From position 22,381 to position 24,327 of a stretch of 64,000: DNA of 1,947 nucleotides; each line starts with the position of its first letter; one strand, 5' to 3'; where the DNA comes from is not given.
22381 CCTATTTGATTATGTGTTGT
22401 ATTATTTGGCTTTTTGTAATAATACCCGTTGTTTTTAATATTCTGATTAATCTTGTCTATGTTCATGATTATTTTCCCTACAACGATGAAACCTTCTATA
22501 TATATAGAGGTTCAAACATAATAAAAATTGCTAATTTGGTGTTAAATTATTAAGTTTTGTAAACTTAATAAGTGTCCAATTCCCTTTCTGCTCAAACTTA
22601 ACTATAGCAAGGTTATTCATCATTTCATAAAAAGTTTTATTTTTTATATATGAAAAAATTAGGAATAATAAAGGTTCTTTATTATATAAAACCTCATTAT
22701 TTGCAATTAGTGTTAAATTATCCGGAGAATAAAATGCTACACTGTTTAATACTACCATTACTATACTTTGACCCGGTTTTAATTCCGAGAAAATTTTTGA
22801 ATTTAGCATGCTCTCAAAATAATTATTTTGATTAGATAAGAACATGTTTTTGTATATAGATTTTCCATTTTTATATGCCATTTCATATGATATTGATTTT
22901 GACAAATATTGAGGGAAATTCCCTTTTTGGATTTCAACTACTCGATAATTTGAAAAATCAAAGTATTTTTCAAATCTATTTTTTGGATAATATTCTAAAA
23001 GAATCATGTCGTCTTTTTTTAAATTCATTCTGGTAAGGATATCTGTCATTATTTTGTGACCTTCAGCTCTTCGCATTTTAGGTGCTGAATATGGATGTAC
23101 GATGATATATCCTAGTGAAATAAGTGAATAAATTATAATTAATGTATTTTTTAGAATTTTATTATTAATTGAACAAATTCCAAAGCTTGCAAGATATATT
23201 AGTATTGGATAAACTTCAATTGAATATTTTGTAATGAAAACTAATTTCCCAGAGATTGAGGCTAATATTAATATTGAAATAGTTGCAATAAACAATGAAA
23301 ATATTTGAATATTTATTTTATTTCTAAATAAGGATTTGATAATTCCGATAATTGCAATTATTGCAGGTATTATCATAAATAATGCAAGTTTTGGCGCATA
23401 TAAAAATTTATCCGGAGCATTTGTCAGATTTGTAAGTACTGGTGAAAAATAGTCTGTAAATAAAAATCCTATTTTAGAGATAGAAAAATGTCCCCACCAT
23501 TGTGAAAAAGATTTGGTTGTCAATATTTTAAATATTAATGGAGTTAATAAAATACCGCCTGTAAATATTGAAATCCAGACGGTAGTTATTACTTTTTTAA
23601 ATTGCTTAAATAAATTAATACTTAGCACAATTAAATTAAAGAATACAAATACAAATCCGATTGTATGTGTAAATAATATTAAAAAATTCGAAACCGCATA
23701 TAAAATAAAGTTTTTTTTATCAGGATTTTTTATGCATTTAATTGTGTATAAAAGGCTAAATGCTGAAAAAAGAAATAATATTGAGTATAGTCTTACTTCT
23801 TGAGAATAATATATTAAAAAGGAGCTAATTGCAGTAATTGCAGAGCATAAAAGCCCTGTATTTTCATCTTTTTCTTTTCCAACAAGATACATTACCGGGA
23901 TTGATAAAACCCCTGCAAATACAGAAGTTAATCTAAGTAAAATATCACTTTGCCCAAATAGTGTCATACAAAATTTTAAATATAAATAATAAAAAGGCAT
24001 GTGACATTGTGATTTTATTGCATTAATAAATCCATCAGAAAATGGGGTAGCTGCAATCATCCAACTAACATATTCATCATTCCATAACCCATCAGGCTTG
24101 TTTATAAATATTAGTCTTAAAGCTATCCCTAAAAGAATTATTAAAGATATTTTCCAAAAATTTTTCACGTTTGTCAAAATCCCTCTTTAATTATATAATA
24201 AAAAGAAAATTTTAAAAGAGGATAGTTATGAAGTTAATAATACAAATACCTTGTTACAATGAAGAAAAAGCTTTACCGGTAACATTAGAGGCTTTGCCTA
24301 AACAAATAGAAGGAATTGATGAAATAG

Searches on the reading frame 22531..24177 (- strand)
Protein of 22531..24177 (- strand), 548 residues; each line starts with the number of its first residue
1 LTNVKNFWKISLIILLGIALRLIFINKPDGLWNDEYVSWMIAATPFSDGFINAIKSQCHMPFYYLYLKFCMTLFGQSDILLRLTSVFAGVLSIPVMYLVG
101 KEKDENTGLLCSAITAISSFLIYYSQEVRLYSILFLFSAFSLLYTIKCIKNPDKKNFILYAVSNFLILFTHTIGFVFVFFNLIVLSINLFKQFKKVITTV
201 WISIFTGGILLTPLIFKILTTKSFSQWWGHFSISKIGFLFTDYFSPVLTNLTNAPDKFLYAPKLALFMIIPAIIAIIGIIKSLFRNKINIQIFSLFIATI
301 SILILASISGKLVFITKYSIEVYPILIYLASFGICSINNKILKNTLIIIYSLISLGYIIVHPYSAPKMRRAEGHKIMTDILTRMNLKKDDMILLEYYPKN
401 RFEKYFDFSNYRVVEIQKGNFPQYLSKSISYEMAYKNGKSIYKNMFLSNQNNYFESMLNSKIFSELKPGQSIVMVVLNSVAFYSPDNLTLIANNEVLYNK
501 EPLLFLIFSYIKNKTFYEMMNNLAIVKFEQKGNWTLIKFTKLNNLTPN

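Call 61: search_protein_families(library=pfam, proteins=[window:22531-24177:-], max_evalue=0.00001)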
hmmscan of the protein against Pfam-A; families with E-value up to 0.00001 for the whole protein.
window:22531-24177:- (548 aa): 1 family
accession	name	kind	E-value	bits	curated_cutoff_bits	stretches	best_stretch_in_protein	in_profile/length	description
PF13231.12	PMT_2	-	1.8e-06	28.7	26.1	1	59-200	2-145/160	Dolichyl-phosphate-mannose-protein mannosyltransferase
